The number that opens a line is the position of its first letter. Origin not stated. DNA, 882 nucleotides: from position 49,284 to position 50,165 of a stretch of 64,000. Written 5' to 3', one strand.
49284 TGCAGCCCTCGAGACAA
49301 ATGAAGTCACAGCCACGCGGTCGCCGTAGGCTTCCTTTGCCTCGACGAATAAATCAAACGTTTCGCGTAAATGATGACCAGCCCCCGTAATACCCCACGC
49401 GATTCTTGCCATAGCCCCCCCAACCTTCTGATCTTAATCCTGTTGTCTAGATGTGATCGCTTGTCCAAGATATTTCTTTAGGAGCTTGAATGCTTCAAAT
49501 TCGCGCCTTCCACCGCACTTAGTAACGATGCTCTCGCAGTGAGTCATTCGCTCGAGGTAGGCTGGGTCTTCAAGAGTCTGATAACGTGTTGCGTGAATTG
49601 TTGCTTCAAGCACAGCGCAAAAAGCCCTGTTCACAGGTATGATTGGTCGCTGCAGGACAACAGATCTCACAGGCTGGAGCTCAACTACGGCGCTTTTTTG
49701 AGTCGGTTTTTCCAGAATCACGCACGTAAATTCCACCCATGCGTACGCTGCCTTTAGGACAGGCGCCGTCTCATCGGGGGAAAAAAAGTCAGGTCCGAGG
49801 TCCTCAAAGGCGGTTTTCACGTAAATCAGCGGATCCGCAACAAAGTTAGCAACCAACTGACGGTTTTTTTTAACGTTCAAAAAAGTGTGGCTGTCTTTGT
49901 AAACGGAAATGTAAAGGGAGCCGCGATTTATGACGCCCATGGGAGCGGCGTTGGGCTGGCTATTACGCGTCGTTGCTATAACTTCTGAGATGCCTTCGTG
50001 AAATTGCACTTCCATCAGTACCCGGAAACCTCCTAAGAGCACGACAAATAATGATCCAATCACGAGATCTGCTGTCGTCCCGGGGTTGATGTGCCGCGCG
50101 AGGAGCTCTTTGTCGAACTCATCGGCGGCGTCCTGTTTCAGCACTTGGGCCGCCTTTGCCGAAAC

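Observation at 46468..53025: Methanopterin/F420 cofactor-biosynthesis neighbourhood built largely from enzyme families with unresolved reactions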

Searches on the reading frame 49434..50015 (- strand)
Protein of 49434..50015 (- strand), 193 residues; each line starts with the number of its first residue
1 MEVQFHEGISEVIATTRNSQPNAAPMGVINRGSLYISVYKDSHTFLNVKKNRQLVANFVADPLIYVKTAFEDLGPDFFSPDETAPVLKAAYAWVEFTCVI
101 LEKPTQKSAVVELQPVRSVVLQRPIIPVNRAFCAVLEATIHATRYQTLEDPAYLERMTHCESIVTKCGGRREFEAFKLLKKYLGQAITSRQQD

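Call 35: search_solved_structures(query=window:49434-50015:-, max_evalue=0.01)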
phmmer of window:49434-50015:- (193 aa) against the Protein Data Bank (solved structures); distinct sequences matched with E-value up to 0.01: 4.
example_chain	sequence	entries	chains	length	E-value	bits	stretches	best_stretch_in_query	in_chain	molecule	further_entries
2nr4_A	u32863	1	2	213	5.3e-41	143.7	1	5-184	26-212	Conserved hypothetical protein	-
2iml_A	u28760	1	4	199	7.5e-23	84.6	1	4-185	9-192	Hypothetical protein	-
2ptf_A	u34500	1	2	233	8.8e-12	48.5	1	13-183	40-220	Uncharacterized protein MTH_863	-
3b5m_A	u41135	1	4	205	1.4e-05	28.3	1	35-187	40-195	Uncharacterized protein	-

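Call 80: search_dna_similar(query=window:49434-50015:-, collection=plasmids, mode=protein, max_evalue=0.001, max_rows=15)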
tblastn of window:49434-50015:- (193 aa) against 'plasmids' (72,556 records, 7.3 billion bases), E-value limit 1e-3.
Records with a match: 2; places in all: 2; records where one place covers at least 80% of the query: 2.
Best place of each record, by identity: <60% 2.
By first word of the organism name: Natrinema 1; Halobellus 1.
By predicted mobility (MOB-suite, as given by PLSDB): non-mobilizable 2.
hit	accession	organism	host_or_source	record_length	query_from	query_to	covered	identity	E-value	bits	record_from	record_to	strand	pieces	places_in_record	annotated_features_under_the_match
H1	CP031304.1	Natrinema thermotolerans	Cell culture,Korean salt-fermented food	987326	8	180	90%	27.8%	4e-13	74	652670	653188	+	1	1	DUF447 family protein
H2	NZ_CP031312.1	Halobellus limi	Cell culture,Taibei marine solar ...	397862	8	179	89%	27.7%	1e-8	61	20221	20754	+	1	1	DUF447 domain-containing protein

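Call 81: get_annotated_region(hit=H1, flank=7000)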
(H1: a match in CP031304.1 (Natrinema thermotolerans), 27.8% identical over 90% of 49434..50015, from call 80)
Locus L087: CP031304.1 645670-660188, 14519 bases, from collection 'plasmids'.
description: Natrinema thermotolerans strain A29 plasmid unnamed6, complete sequence
organism: Natrinema thermotolerans (NCBI taxid 121872)
taxonomy: Archaea; Euryarchaeota; Halobacteria; Halobacteriales; Natrialbaceae; Natrinema; Natrinema thermotolerans
host: -; source: Cell culture,Korean salt-fermented food; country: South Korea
typing (MOB-suite, as given by PLSDB): non-mobilizable
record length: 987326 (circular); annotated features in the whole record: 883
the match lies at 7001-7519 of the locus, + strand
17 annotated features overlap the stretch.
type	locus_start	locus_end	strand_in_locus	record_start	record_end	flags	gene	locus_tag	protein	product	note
CDS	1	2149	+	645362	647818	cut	-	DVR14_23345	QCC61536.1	DUF5059 domain-containing protein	-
CDS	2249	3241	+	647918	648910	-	-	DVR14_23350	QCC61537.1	2-phospho-L-lactate transferase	-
CDS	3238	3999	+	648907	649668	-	-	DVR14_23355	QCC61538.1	dihydropyrimidine dehydrogenase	-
CDS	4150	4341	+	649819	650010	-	-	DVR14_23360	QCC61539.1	hypothetical protein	-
CDS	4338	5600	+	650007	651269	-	-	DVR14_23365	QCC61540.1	iron transporter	-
CDS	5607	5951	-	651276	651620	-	-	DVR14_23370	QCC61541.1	cupin domain-containing protein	-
CDS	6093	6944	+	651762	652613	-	-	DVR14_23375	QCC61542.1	CitG domain-containing protein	-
CDS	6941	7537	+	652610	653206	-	-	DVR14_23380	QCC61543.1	DUF447 family protein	-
CDS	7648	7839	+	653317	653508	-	-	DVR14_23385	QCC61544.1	30S ribosomal protein S17e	-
CDS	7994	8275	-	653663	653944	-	-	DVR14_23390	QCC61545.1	hypothetical protein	-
CDS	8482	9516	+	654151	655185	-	asd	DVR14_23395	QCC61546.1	aspartate-semialdehyde dehydrogenase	-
CDS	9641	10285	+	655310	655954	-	-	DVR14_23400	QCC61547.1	bacterio-opsin activator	-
CDS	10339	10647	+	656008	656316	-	-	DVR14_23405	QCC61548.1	hypothetical protein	-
CDS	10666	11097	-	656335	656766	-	-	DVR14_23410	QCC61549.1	universal stress protein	-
CDS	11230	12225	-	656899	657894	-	-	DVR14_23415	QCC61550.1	D-2-hydroxyacid dehydrogenase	-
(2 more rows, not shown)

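Call 82: get_annotated_region(hit=H2, flank=7000)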
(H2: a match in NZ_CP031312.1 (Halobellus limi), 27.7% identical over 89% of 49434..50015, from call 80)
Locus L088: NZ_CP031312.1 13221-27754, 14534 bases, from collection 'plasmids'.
description: Halobellus limi strain CGMCC 1.10331 plasmid unnamed1, complete sequence
organism: Halobellus limi (NCBI taxid 699433)
taxonomy: Archaea; Euryarchaeota; Halobacteria; Halobacteriales; Haloferacaceae; Halobellus; Halobellus limi
host: -; source: Cell culture,Taibei marine solar saltern near Lianyungang city; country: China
typing (MOB-suite, as given by PLSDB): non-mobilizable
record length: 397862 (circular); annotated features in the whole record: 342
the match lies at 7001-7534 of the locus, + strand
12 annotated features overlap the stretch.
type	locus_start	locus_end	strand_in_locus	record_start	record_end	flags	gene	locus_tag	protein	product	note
CDS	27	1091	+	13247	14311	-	-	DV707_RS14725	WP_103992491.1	hemolysin family protein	-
CDS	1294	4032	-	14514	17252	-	-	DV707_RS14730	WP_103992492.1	cation-transporting P-type ATPase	-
CDS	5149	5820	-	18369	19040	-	npdG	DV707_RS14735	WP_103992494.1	NADPH-dependent F420 reductase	-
CDS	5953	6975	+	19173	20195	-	-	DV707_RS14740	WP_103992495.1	5,10-methylenetetrahydromethanopterin reductase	-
CDS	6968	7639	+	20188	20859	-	-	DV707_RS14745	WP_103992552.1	DUF447 domain-containing protein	-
CDS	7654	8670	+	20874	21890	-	-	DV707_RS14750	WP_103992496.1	beta-ribofuranosylaminobenzene 5'-phosphate synthase family protein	-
CDS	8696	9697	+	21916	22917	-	-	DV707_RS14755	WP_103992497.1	5-methyltetrahydropteroyltriglutamate-- homocysteine methyltransferase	-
CDS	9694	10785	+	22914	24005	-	-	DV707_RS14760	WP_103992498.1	methionine synthase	-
CDS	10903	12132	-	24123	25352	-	-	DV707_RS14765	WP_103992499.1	ABC transporter substrate-binding protein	-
CDS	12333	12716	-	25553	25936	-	-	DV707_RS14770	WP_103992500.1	Rieske 2Fe-2S domain-containing protein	-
CDS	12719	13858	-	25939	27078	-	-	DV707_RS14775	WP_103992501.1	amidohydrolase family protein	-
CDS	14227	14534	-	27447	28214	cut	-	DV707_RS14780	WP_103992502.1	IclR family transcriptional regulator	GO:0006355 - regulation of DNA-templated transcription [Evidence IEA]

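Call 85: search_protein_families(library=ncbifam, proteins=[L087:3238-3999:+, L087:2249-3241:+, L087:6093-6944:+, L087:6941-7537:+, L088:7654-8670:+, L088:5953-6975:+], max_evalue=0.00001)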
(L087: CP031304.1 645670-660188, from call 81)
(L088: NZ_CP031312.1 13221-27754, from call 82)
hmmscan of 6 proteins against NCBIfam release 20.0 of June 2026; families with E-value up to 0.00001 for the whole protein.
L087:3238-3999:+ (253 aa): 1 family
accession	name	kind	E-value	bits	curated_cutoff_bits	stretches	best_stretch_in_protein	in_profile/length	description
TIGR00736.1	nifR3_rel_arch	hypoth_equivalog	8.9e-32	110.5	218.7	1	18-228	3-221/231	MJ0144 family RNA dihydrouridine synthase-like protein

L087:2249-3241:+ (330 aa): 2 families
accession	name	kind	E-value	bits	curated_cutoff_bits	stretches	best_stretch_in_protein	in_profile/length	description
TIGR01819.1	F420_cofD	equivalog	1.7e-107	358.9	257.45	1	2-322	1-299/301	2-phospho-L-lactate transferase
TIGR01826.1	CofD_related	subfamily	8.6e-07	28.7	196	0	141-246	100-205/310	uridine diphosphate-N-acetylglucosamine-binding protein YvcK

L087:6093-6944:+ (283 aa): 4 families
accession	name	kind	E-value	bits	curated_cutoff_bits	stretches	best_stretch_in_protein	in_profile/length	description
TIGR03132.1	malonate_mdcB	equivalog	1.2e-08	34.8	282.35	0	202-275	194-269/272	triphosphoribosyl-dephospho-CoA synthase MdcB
TIGR03125.1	citrate_citG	equivalog_domain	1.7e-08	34.3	272.3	0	198-275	194-273/275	triphosphoribosyl-dephospho-CoA synthase CitG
NF007503.0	PRK10096.1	equivalog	3e-08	33.3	477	0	203-275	216-290/292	triphosphoribosyl-dephospho-CoA synthase CitG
NF002315.0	PRK01237.1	equivalog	8.4e-08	31.9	280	0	203-278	205-282/291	triphosphoribosyl-dephospho-CoA synthase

L087:6941-7537:+ (198 aa): 0 families

L088:7654-8670:+ (338 aa): 2 families
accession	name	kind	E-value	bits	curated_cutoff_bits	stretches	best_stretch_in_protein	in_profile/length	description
NF040726.1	BetaRFA-P_synth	equivalog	2e-51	175.1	328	1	5-327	3-325/327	beta-ribofuranosylaminobenzene 5'-phosphate synthase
TIGR00144.1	beta_RFAP_syn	subfamily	4.1e-44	151.1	113.5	1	6-327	4-321/325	beta-ribofuranosylaminobenzene 5'-phosphate synthase family protein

L088:5953-6975:+ (340 aa): 25 families
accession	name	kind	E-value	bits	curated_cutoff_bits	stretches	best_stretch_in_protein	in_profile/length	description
NF002619.0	PRK02271.1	equivalog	2.4e-134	447.8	276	1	10-327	2-322/329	5,10-methylenetetrahydromethanopterin reductase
TIGR03555.1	F420_mer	equivalog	5.7e-99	331.6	348.7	1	11-327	1-321/325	5,10-methylenetetrahydromethanopterin reductase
TIGR04024.1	F420_NP1902A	hypoth_equivalog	3.8e-37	127.8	345.4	1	22-300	15-298/330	TIGR04024 family LLM class F420-dependent oxidoreductase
TIGR03559.1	F420_Rv3520c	subfamily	9.3e-35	120.2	335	1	12-303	3-316/325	LLM class F420-dependent oxidoreductase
TIGR03842.1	F420_CPS_4043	hypoth_equivalog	5.1e-30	104.7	295.45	1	10-304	1-300/329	TIGR03842 family LLM class F420-dependent oxidoreductase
TIGR03617.1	F420_MSMEG_2256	subfamily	6.9e-29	100.8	278.15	1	31-329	4-317/318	TIGR03617 family F420-dependent LLM class oxidoreductase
TIGR03841.1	F420_Rv3093c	subfamily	1.1e-27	97.2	213.65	1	16-307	4-287/298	LLM class F420-dependent oxidoreductase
TIGR03619.1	F420_Rv2161c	subfamily_domain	2.8e-27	95.9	166.9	1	46-229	42-231/247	TIGR03619 family F420-dependent LLM class oxidoreductase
TIGR03621.1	F420_MSMEG_2516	subfamily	8.3e-27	94.1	213.15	1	11-188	3-181/295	TIGR03621 family F420-dependent LLM class oxidoreductase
TIGR03564.1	F420_MSMEG_4879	subfamily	1.9e-24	86.7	234.25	1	31-187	8-167/265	TIGR03564 family F420-dependent LLM class oxidoreductase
TIGR03857.1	F420_MSMEG_2249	hypoth_equivalog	3.5e-24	85.6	218.4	1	28-232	20-225/329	TIGR03857 family LLM class F420-dependent oxidoreductase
TIGR03560.1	F420_Rv1855c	subfamily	3e-19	69.7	231.4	1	21-203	12-214/227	TIGR03560 family F420-dependent LLM class oxidoreductase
TIGR03557.1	F420_G6P_family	subfamily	9.8e-18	64.3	210.4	1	26-240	17-235/316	TIGR03557 family F420-dependent LLM class oxidoreductase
TIGR04465.1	ArgArg_F420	equivalog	5.4e-15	55.3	470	1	50-232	96-282/364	F420-dependent hydroxymycolic acid dehydrogenase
TIGR03571.1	lucif_BA3436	subfamily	8.3e-15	54.8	303.9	1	40-213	60-235/304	TIGR03571 family LLM class oxidoreductase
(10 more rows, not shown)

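Call 92: find_homologous_proteins(query=L087:3238-3999:+, max_evalue=1e-10)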
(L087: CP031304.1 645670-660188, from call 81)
Query L087:3238-3999:+ (253 aa): 2269 proteins with E <= 1e-10 among 8000 candidates; the best 120 are listed.
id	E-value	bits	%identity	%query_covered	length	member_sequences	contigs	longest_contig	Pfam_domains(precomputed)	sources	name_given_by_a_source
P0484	1.4e-145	501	94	100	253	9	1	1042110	-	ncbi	ncbi:tRNA-dihydrouridine synthase [Natrinema thermotolerans]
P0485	5.1e-131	454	86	100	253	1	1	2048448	-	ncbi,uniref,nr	ncbi:tRNA-dihydrouridine synthase [Natrinema amylolyticum]|uniref:tRNA-dihydrouridine synthase n=1 T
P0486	8.4e-131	453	84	100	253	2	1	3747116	PF01207.24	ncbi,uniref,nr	ncbi:tRNA-dihydrouridine synthase [Natrinema versiforme]|uniref:Dihydropyrimidine dehydrogenase n=1 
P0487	2.9e-129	448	83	100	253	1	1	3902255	PF01207.24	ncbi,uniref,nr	ncbi:tRNA-dihydrouridine synthase [Natrinema sp. SYSU A 869]|uniref:tRNA-dihydrouridine synthase n=1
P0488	3.0e-128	444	86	98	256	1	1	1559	PF04055.28,PF01207.24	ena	-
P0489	4.2e-128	444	83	100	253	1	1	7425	PF01207.24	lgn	-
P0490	2.2e-127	442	83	100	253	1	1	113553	PF01207.24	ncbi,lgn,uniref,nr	ncbi:tRNA-dihydrouridine synthase [Natrinema versiforme]|uniref:Dihydropyrimidine dehydrogenase n=1 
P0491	2.5e-127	441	83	99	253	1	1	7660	-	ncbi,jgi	-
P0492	3.2e-127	441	85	100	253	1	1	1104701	PF04055.28,PF01207.24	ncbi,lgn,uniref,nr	ncbi:tRNA-dihydrouridine synthase [Natrinema salaciae]|uniref:TIM-barrel protein, putative n=1 Tax=N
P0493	1.0e-126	439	83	100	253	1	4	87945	PF01207.24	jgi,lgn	-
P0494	2.1e-126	438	81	100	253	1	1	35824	PF01207.24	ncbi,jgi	-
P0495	2.3e-126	438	84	98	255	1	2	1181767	PF01207.24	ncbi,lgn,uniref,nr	ncbi:tRNA-dihydrouridine synthase [Natrinema salifodinae]|uniref:TIM-barrel protein, putative n=1 Ta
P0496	4.4e-126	437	82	100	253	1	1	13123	PF01207.24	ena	-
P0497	5.9e-126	437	81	100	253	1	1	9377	PF01207.24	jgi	-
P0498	6.9e-126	437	81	100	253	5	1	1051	-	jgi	-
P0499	7.9e-126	437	82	100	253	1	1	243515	-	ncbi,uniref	ncbi:dihydropyrimidine dehydrogenase [Haloarchaeobius amylolyticus]|uniref:Dihydropyrimidine dehydro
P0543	2.0e-118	412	82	95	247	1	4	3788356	PF01207.24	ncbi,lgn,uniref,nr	ncbi:tRNA-dihydrouridine synthase [Natronobacterium gregoryi]|uniref:Dihydropyrimidine dehydrogenase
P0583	3.6e-113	395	76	96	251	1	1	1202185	-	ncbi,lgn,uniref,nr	ncbi:dihydropyrimidine dehydrogenase [Halostagnicola kamekurae]|uniref:TIM-barrel protein, putative 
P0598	1.1e-109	384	75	95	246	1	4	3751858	PF01207.24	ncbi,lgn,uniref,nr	ncbi:putative dihydropyrimidine dehydrogenase [Natrialba magadii ATCC 43099]|uniref:Dihydropyrimidin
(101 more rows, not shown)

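Call 93: find_encoding_contigs(protein=P0598, flank=6000, max_places=1)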
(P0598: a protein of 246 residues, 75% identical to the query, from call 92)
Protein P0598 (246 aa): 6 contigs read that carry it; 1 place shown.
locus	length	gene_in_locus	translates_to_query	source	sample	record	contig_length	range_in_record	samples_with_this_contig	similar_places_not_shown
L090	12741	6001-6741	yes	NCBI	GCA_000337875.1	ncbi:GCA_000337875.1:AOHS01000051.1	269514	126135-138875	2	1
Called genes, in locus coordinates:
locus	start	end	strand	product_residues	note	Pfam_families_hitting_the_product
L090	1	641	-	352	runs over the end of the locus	-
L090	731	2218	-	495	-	-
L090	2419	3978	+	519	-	PF04107:GCS2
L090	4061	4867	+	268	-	PF00248:Aldo_ket_red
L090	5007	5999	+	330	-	PF01933:CofD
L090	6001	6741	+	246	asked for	PF01207:Dus (faint)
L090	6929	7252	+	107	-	PF26048:RHH_11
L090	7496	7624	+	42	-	-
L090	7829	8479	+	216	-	PF04967:HTH_10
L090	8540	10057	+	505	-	PF01554:MatE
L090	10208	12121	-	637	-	PF01336:tRNA_anti-codon, PF01368:DHH (weak)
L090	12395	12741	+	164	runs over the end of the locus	PF26422:Halo_JAB_MPN, PF14464:Prok-JAB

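Call 94: find_encoding_contigs(protein=P0543, flank=6000, max_places=1)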
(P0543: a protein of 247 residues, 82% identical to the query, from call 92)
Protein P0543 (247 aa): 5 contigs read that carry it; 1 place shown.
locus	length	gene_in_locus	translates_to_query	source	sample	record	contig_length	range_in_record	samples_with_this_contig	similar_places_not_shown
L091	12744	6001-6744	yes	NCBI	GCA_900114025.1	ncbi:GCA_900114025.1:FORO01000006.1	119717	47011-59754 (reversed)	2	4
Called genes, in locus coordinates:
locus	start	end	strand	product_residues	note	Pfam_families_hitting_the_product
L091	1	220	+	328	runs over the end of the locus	PF02322:Cyt_bd_oxida_II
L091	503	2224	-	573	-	PF04675:DNA_ligase_A_N, PF01068:DNA_ligase_A_M, PF04679:DNA_ligase_A_C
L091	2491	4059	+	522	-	PF04107:GCS2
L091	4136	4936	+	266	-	PF00248:Aldo_ket_red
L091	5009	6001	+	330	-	PF01933:CofD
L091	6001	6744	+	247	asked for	PF01207:Dus (weak)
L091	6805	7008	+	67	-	-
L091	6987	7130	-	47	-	-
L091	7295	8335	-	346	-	PF01408:GFO_IDH_MocA, PF03447:NAD_binding_3 (weak), PF03807:F420_oxidored, PF22725:GFO_IDH_MocA_C3, PF02894:GFO_IDH_MocA_C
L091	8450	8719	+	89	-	-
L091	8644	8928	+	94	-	-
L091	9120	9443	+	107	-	PF26048:RHH_11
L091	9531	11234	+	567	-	PF01513:NAD_kinase, PF20143:NAD_kinase_C, PF00459:Inositol_P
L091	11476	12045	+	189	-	PF01135:PCMT, PF13847:Methyltransf_31 (faint), PF13649:Methyltransf_25 (weak), PF08241:Methyltransf_11 (weak)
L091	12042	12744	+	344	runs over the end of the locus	PF03706:LPG_synthase_TM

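Call 95: find_encoding_contigs(protein=P0583, flank=6000, max_places=1)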
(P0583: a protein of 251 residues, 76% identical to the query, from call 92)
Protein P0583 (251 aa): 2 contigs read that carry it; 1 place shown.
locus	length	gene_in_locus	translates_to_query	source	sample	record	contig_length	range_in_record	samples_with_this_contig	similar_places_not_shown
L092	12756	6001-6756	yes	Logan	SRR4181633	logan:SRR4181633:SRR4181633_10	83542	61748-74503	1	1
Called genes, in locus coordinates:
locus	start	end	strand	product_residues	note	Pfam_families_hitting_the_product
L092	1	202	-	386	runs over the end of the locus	PF00155:Aminotran_1_2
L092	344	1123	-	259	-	PF00106:adh_short, PF08659:KR, PF23441:SDR, PF13561:adh_short_C2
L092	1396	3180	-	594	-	PF04675:DNA_ligase_A_N, PF01068:DNA_ligase_A_M, PF04679:DNA_ligase_A_C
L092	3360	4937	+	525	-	PF04107:GCS2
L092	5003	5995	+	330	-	PF01933:CofD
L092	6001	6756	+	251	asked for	-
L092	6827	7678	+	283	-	PF01874:CitG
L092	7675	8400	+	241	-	PF04289:DUF447_N, PF20766:DUF447_C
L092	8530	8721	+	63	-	PF00833:Ribosomal_S17e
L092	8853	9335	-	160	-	-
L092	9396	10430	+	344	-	PF01118:Semialdhyde_dh, PF02774:Semialdhyde_dhC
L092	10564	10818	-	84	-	-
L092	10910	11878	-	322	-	PF00389:2-Hacid_dh, PF02826:2-Hacid_dh_C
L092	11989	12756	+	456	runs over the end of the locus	PF01266:DAO (faint), PF01494:FAD_binding_3 (weak), PF03486:HI0933_like (faint), PF04820:Trp_halogenase (faint), PF07992:Pyr_redox_2 (faint), PF12831:FAD_oxidored (weak)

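Call 107: search_dna_similar(query=L087:3238-3999:+, collection=plasmids, mode=protein, max_evalue=1e-8, max_rows=20)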
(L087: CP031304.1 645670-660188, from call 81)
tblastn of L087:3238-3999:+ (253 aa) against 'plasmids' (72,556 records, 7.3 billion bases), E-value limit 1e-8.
Records with a match: 1; places in all: 1; records where one place covers at least 80% of the query: 1.
Best place of each record, by identity: >=99% 1.
By first word of the organism name: Natrinema 1.
By predicted mobility (MOB-suite, as given by PLSDB): non-mobilizable 1.
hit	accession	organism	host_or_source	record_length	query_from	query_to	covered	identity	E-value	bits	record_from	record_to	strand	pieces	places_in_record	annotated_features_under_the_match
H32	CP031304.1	Natrinema thermotolerans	Cell culture,Korean salt-fermented food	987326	1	252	100%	100.0%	2e-116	372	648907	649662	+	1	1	dihydropyrimidine dehydrogenase | 2-phospho-L-lactate transferase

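Call 108: find_encoding_contigs(protein=P0499, flank=5000, max_places=1)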
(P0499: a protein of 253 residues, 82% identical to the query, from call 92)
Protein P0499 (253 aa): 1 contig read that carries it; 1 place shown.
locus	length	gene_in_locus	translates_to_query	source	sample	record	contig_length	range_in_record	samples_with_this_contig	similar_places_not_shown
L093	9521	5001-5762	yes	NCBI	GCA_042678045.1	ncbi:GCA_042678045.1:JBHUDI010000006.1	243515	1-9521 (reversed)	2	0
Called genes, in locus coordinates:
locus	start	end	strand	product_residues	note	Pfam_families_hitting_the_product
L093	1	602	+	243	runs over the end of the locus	PF02535:Zip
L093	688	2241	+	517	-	PF04107:GCS2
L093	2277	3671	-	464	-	PF01565:FAD_binding_4, PF08031:BBE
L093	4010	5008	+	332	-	PF01933:CofD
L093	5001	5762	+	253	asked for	-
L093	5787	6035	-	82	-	-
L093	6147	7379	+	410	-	PF01966:HD, PF19276:HD_assoc_2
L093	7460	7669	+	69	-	-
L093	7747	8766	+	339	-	PF01979:Amidohydro_1, PF00962:A_deaminase (weak)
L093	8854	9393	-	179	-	PF24894:Hexapep_GlmU (faint), PF25084:LbH_EIF2B (faint), PF25087:GMPPB_C (weak), PF00132:Hexapep (weak), PF14602:Hexapep_2 (weak)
